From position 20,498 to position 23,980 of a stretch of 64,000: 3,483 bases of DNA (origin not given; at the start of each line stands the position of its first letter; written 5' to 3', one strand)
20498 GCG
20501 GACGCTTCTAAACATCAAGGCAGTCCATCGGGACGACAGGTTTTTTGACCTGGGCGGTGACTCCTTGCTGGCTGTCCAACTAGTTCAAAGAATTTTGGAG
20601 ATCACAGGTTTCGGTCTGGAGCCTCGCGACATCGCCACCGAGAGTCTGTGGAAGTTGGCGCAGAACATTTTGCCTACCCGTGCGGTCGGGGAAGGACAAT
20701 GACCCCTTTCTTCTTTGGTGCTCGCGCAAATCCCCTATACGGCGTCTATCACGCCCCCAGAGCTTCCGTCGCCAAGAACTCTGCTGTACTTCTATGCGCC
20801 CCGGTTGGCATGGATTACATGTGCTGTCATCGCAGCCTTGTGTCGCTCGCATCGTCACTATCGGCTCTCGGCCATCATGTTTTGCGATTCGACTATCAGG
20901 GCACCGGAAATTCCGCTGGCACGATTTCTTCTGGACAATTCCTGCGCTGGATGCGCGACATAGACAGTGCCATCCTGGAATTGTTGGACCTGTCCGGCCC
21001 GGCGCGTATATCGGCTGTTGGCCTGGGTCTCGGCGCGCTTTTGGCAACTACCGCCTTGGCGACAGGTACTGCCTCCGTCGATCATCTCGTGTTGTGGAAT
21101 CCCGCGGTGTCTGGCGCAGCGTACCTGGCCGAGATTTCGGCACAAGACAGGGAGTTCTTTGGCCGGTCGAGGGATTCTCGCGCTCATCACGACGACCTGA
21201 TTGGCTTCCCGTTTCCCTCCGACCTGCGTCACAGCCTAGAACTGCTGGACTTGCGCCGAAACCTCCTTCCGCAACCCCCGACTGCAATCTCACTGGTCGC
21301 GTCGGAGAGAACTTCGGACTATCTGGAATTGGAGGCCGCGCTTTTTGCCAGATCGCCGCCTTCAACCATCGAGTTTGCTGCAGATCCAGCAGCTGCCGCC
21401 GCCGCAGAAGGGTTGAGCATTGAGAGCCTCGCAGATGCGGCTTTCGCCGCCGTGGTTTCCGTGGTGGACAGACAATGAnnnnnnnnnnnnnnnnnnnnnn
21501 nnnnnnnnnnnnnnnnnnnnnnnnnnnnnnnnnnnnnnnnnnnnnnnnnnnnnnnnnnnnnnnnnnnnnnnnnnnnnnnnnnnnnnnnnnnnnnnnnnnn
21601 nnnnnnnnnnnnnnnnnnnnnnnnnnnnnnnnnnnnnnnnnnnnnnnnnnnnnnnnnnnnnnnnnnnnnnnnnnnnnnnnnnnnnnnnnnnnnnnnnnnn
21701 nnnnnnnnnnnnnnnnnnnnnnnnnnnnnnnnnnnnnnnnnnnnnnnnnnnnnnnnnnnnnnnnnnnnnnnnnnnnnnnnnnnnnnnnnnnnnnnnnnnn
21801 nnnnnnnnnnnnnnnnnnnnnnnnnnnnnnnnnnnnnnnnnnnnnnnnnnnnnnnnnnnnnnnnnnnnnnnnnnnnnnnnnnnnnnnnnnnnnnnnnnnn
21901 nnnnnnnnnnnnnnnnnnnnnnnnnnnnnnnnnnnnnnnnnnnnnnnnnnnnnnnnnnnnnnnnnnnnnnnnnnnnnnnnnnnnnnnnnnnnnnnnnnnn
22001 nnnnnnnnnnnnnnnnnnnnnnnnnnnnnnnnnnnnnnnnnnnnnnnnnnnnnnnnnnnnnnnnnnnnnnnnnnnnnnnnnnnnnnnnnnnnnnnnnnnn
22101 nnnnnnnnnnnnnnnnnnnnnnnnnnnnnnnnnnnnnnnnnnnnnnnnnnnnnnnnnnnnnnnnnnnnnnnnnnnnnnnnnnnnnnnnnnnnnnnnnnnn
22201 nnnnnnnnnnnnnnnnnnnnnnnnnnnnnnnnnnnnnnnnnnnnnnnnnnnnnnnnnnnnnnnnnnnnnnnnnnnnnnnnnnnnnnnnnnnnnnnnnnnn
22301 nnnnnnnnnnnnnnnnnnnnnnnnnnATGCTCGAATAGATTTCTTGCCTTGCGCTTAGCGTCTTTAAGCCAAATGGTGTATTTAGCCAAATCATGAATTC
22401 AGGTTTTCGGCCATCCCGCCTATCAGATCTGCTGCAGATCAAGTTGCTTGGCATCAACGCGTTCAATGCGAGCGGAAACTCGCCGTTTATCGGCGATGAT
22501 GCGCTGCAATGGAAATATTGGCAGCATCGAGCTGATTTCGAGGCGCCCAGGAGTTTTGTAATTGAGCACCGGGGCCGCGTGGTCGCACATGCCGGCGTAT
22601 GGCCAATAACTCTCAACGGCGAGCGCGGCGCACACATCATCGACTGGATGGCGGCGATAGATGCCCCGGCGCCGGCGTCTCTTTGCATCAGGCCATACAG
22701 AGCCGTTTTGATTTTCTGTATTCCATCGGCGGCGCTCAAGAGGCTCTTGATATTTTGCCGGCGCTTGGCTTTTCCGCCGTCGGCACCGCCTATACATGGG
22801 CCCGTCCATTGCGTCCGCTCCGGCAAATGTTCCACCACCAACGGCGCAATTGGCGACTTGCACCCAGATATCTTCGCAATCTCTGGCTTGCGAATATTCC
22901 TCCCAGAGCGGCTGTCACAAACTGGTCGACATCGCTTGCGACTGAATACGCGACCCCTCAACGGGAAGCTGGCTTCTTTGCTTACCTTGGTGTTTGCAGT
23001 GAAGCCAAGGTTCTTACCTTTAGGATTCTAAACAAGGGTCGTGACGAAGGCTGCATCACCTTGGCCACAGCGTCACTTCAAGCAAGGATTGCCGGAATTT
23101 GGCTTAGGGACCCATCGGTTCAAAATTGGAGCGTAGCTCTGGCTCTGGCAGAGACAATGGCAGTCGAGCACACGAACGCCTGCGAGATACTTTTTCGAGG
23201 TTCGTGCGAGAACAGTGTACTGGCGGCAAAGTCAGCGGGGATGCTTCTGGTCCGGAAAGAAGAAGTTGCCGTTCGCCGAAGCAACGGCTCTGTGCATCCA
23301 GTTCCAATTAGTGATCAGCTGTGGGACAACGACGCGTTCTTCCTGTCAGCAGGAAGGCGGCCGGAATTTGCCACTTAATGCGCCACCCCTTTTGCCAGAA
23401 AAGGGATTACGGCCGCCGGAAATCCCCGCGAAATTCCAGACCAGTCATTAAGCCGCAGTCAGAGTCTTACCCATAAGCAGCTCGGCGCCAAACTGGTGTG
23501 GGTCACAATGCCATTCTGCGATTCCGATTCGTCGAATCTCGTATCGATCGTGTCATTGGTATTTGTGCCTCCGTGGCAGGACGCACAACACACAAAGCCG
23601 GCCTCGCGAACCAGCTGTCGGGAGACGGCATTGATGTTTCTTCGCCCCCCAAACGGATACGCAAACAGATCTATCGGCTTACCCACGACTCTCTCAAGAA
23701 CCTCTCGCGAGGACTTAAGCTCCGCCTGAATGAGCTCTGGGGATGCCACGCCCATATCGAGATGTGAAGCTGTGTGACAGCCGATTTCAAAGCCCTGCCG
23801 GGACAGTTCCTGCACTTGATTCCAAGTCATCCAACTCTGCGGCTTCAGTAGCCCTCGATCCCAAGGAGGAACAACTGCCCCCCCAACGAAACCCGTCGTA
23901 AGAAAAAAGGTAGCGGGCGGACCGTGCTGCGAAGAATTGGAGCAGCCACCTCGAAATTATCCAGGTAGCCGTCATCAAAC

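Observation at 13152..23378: PKS (T-KS-AT-T-T) + NRPS (C-A-T) + two unrelated alpha/beta-hydrolases attached to an exosortase-A-style EPS locus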

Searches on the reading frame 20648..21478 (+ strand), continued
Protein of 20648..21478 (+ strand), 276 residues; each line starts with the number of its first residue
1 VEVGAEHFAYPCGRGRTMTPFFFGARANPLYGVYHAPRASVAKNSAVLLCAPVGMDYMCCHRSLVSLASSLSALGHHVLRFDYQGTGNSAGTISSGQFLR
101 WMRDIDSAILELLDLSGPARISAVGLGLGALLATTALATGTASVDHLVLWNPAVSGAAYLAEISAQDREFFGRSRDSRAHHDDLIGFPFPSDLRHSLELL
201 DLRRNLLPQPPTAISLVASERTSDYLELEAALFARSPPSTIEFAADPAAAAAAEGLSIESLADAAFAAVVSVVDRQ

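Call 101: search_protein_families(library=ncbifam, proteins=[L017:2380-4413:+, L017:4860-5702:+, L017:5699-6664:+, L017:6889-8040:+, L017:8069-10783:+, L017:13443-14708:+, L017:14864-16282:+, L017:16290-17297:+, L017:17284-18351:+, L017:18416-19828:+], max_evalue=1e-10)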
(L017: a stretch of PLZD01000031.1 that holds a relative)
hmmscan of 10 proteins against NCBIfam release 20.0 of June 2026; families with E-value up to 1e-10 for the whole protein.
L017:2380-4413:+ (677 aa): 8 families
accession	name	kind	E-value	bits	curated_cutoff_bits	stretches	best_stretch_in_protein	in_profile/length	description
NF002669.0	PRK02391.1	equivalog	7.9e-35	120.4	341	1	152-383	11-244/298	zinc metalloprotease HtpX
NF002826.0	PRK03001.1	equivalog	8.3e-29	100.6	369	1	223-414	67-258/285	zinc metalloprotease HtpX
NF002839.0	PRK03072.1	equivalog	1.4e-26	93.2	412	1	154-412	10-262/291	zinc metalloprotease HtpX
NF002322.0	PRK01265.1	equivalog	1.7e-26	93.5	275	1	146-465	14-321/325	zinc metalloprotease HtpX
NF002775.0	PRK02870.1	equivalog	3.4e-25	89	285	1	187-429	78-328/338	zinc metalloprotease HtpX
NF002363.0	PRK01345.1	equivalog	2.2e-24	86.2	422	1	214-411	58-255/318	zinc metalloprotease HtpX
NF003425.0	PRK04897.1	equivalog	1.6e-23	83.3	355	1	163-379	19-251/298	zinc metalloprotease HtpX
NF003965.0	PRK05457.1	equivalog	1.5e-16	60.6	245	1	228-380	81-242/285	protease HtpX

L017:4860-5702:+ (280 aa): 5 families
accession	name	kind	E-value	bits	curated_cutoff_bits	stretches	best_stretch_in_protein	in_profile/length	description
NF040731.1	flavo_sub_EftB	exception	1.3e-40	139.4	445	1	26-274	1-255/260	electron transfer flavoprotein subunit beta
NF042971.1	AcrlCoAredClosAcrB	equivalog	5.8e-34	117.3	475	1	25-274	1-261/266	acryloyl-CoA reductase electron transfer subunit gamma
TIGR04503.1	mft_etfB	hypoth_equivalog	9.9e-28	97.3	200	1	39-244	10-229/290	mycofactocin-associated electron transfer flavoprotein beta subunit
NF002888.0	PRK03359.1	subfamily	3.1e-22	79.2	219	1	25-274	1-253/256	putative electron transfer flavoprotein FixA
NF008998.0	PRK12342.1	equivalog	3.1e-20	72.6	338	1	25-275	1-251/254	electron transfer flavoprotein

L017:5699-6664:+ (321 aa): 5 families
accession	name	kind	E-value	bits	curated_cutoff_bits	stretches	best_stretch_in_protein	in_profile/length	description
NF042970.1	AcrlCoAredClosAcrA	equivalog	2e-58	198.2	600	2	164-318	202-359/360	acryloyl-CoA reductase electron transfer subunit beta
NF002889.0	PRK03363.1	equivalog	1.3e-44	152.8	549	1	25-316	23-311/313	electron transfer flavoprotein subunit alpha/FixB family protein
NF008884.0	PRK11916.1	equivalog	6e-40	137.5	528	1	23-315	21-309/312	electron transfer flavoprotein subunit alpha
NF038209.1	mft_etfA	equivalog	1.2e-37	129.9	240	1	7-314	4-300/303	mycofactocin-associated electron transfer flavoprotein alpha subunit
NF051845.1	EtFlavAlphaProt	equivalog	2.3e-31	109.2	600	1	193-320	279-403/406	electron transfer flavoprotein subunit alpha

L017:6889-8040:+ (383 aa): 18 families
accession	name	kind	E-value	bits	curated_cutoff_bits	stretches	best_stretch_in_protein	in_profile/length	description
NF042972.1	AcrlCoAredClosAcrC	equivalog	1.2e-81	274.3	640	1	12-380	6-373/378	acryloyl-CoA reductase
NF043006.1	CyhCrbnylCoADH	equivalog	4.7e-64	216.7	650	1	12-380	5-372/380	cyclohexane-1-carbonyl-CoA dehydrogenase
NF058590.1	AcCoDHFadEBacil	equivalog_domain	3e-63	214.2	600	1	11-379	21-406/586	acyl-CoA dehydrogenase FadE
NF045552.1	GlutCoADH_Des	equivalog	3.4e-62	210.9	470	1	11-380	5-376/387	glutaryl-CoA dehydrogenase Acd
NF008997.0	PRK12341.1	equivalog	4.7e-56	190.5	537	1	13-380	7-373/382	acyl-CoA dehydrogenase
NF045652.1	ProlPCPDhRedW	equivalog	1.6e-54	185.1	650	1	14-379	3-369/376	L-prolyl-[peptidyl-carrier protein] dehydrogenase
TIGR03207.1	cyc_hxne_CoA_dh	equivalog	5.7e-51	173.4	575.35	1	12-380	2-368/372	cyclohexanecarboxyl-CoA dehydrogenase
NF053553.1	prodigi_MBC_PigA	equivalog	1.2e-48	166.2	500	1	13-380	7-376/381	prodigiosin MBC biosynthesis dehydrogenase PigA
NF042439.1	SulpropCoADesulf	equivalog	2.8e-45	154.7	600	1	20-380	2-367/379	3-sulfinopropanoyl-CoA desulfinase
NF002885.1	PRK03354.1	equivalog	2.9e-42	145.1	540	1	45-375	39-365/378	crotonobetainyl-CoA dehydrogenase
TIGR03204.1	pimC_large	equivalog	8.5e-33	113.8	623.85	1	15-297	8-290/395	pimeloyl-CoA dehydrogenase large subunit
NF037942.1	ac_ACP_DH_MbtN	equivalog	5.5e-31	107.7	700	1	72-381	59-363/376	mycobactin biosynthesis acyl-ACP dehydrogenase MbtN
NF007000.1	PRK09463.1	subfamily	5.3e-23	81.3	600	1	39-362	71-413/726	acyl-CoA dehydrogenase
NF052270.1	Staph_DH_FadE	equivalog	6.7e-23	81.1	600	1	89-382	105-392/400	acyl-CoA dehydrogenase FadE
TIGR03203.1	pimD_small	equivalog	1.4e-21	77.1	652.7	1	14-356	7-349/378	pimeloyl-CoA dehydrogenase small subunit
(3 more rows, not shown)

L017:8069-10783:+ (904 aa): 95 families (the best 25 are shown)
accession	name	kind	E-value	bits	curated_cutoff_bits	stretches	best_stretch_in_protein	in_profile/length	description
NF041803.1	NRPS_SolG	exception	1.6e-171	572.4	2200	1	5-609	537-1153/1163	solanimycin non-ribosomal peptide synthetase SolG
NF004282.0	PRK05691.1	subfamily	5.2e-161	537.2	4090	1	3-617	2162-2781/4334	non-ribosomal peptide synthase/polyketide synthase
TIGR01733.1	AA-adenyl-dom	subfamily_domain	3.4e-142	474.1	317.4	1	55-459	1-409/409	amino acid adenylation domain-containing protein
NF047350.1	aureusi_NRPS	equivalog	4e-130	435.3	2500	1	9-613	393-977/2373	aureusimine non-ribosomal peptide synthetase AusA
NF007605.2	PRK10252.1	equivalog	4e-120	402.3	2400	1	11-633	437-1063/1292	enterobactin non-ribosomal peptide synthetase EntF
NF038078.1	NRPS_MxcG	equivalog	1.1e-117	394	2300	1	24-619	452-1049/1442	myxochelin non-ribosomal peptide synthetase MxcG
NF003417.0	PRK04813.1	subfamily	1.9e-92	310.5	476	1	34-524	9-499/505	D-alanine--poly(phosphoribitol) ligase subunit DltA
TIGR01734.1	D-ala-DACP-lig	equivalog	4e-89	299.5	559.85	1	35-525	7-499/504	D-alanine--poly(phosphoribitol) ligase subunit DltA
TIGR03443.1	alpha_am_amid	equivalog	6.2e-82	275.7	1030.1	4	485-618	783-924/1390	L-aminoadipate-semialdehyde dehydrogenase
TIGR03098.1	ligase_PEP_1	hypoth_equivalog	4.5e-67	226.7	592.35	1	30-524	2-514/517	acyl-CoA ligase (AMP-forming), exosortase A system-associated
NF004837.0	PRK06187.1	subfamily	1.3e-66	224.9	476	1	28-529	8-523/531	long-chain-fatty-acid--CoA ligase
NF052269.1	Staph_lig_FadD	equivalog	2.4e-55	187.8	650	1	37-526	9-491/499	long-chain-fatty-acid--CoA ligase FadD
NF004511.1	PRK05852.1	equivalog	2.3e-49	168.4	650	1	31-524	2-500/505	FadD7 family fatty acid--CoA ligase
NF004822.0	PRK06178.1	equivalog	1.9e-48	165.4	782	2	168-526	210-565/571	acyl-CoA synthetase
NF004114.0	PRK05605.1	equivalog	8.6e-46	156.4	766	1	163-524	213-565/575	long-chain-fatty-acid--CoA ligase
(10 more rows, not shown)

L017:13443-14708:+ (421 aa): 0 families

L017:14864-16282:+ (472 aa): 10 families
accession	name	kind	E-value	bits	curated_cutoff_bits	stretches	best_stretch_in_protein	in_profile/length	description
TIGR03025.1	EPS_sugtrans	subfamily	3.2e-93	313.4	295.55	1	187-431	201-442/445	exopolysaccharide biosynthesis polyprenyl glycosylphosphotransferase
TIGR03013.1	EpsB_2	subfamily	1.6e-80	271.4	393.35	1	194-430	205-439/443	TIGR03013 family XrtA/PEP-CTERM system glycosyltransferase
TIGR03023.1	WcaJ_sugtrans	equivalog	5.5e-73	246.8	410.75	1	230-430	248-449/453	undecaprenyl-phosphate glucose phosphotransferase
TIGR03022.1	WbaP_sugtrans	subfamily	4.5e-50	171.2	403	1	317-429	345-451/456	undecaprenyl-phosphate galactose phosphotransferase WbaP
NF007518.0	PRK10124.1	equivalog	4.1e-43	147.8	684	1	238-431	267-461/464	undecaprenyl-phosphate glucose phosphotransferase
NF052601.1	undeca_RfbP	equivalog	1.9e-38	132.1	330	1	317-430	131-238/244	undecaprenyl-phosphate galactose phosphotransferase family protein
NF050817.1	PolSacchBiosHfsE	equivalog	6.7e-38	130.6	750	1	242-429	269-461/467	polysaccharide biosynthesis protein HfsE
NF041877.1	EPS_EpsZ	equivalog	3e-30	105.2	800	1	242-429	263-454/459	exopolysaccharide biosynthesis polyisoprenyl-phosphate hexose-1-phosphate transferase EpsZ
NF011751.0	PRK15204.1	equivalog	6.1e-28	97.6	907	1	243-432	278-474/476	undecaprenyl-phosphate galactose phosphotransferase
NF045514.1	glycotran_HepC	equivalog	2.8e-23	82.4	140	1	238-359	110-216/220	heterocyst development glycosyltransferase HepC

L017:16290-17297:+ (335 aa): 1 family
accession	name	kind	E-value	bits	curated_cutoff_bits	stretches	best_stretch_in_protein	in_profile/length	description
TIGR03938.2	deacetyl_PgaB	equivalog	3.4e-13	48.8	321.9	1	30-130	3-104/621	poly-beta-1,6-N-acetyl-D-glucosamine N-deacetylase PgaB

L017:17284-18351:+ (355 aa): 13 families
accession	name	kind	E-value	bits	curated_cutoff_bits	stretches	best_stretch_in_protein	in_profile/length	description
NF047683.1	TeichurnBiosyTuaG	equivalog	2.8e-27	95.9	400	1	10-140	4-134/252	teichuronic acid biosynthesis protein TuaG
NF007482.0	PRK10073.1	equivalog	7.4e-25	87.6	423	1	12-106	6-100/334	glycosyltransferase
NF041875.1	EPS_EpsD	equivalog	2.5e-21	76.4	370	1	14-103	1-91/325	exopolysaccharide biosynthesis glycosyltransferase EpsD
NF050050.1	ProtGlycPglI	equivalog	2.4e-19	69.8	500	1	14-110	4-102/306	GalNAc(5)-diNAcBac-PP-undecaprenol beta-1,3-glucosyltransferase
TIGR03965.1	mycofact_glyco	equivalog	8.2e-19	67.8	280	1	13-228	75-267/467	mycofactocin biosynthesis glycosyltransferase MftF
TIGR03937.1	PgaC_IcaA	equivalog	7.1e-18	64.7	422.3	1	10-104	43-138/407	poly-beta-1,6-N-acetyl-D-glucosamine synthase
TIGR04017.1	WcaA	equivalog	2.9e-15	56.6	495.75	1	10-123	3-117/279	colanic acid biosynthesis glycosyltransferase WcaA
NF007453.0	PRK10018.1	equivalog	8e-15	55.2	382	1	11-118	5-113/280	colanic acid biosynthesis glycosyltransferase WcaA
NF038299.1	EPS_HpsN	equivalog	1.9e-14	53.4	425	1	13-112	2-102/317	hormogonium polysaccharide biosynthesis glycosyltransferase HpsN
NF053739.1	GlytfEpsEBac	equivalog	2e-14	53.3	450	1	14-136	3-127/265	glycosyltransferase EpsE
NF041394.1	GtaseAglG_Halo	equivalog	1.9e-13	50.4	440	1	14-103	3-94/304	glucosyl-dolichyl phosphate glucuronosyltransferase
NF038302.1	EPS_HpsE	equivalog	1.6e-11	43.7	300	1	14-104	3-99/307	hormogonium polysaccharide biosynthesis glycosyltransferase HpsE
TIGR04283.1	glyco_like_mftF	equivalog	5e-11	42.6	182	0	14-113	1-93/221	TIGR04283 family arsenosugar biosynthesis glycosyltransferase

L017:18416-19828:+ (470 aa): 1 family
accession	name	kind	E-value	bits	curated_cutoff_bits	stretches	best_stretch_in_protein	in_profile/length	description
TIGR03097.1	PEP_O_lig_1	hypoth_equivalog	7.7e-26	90.9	188.1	1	119-442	51-386/408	putative O-glycosylation ligase, exosortase A system-associated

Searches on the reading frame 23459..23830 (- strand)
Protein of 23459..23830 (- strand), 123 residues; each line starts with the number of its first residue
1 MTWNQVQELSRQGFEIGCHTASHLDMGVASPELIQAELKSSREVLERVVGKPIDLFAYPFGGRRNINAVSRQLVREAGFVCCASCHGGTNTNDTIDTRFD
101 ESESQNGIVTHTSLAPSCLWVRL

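Call 7: search_protein_families(library=ncbifam, proteins=[window:23459-23830:-], max_evalue=0.001)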
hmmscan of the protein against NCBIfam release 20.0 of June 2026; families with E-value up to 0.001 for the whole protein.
window:23459-23830:- (123 aa): 4 families
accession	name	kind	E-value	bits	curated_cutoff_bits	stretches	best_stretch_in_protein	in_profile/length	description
NF050820.1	PolSacchBiosHfsH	equivalog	4.4e-10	39.6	400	1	4-62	84-142/249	oligosaccharide deacetylase HfsH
TIGR02764.1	spore_ybaN_pdaB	equivalog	1.7e-08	34.5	237.4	1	4-81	49-123/191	polysaccharide deacetylase family sporulation protein PdaB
TIGR02873.1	spore_ylxY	hypoth_equivalog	5.4e-05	22.6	391.5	1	6-65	130-189/268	probable sporulation protein, polysaccharide deacetylase family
TIGR03006.1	pepcterm_polyde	equivalog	0.00035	19.8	276.2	1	5-82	65-142/272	XrtA system polysaccharide deacetylase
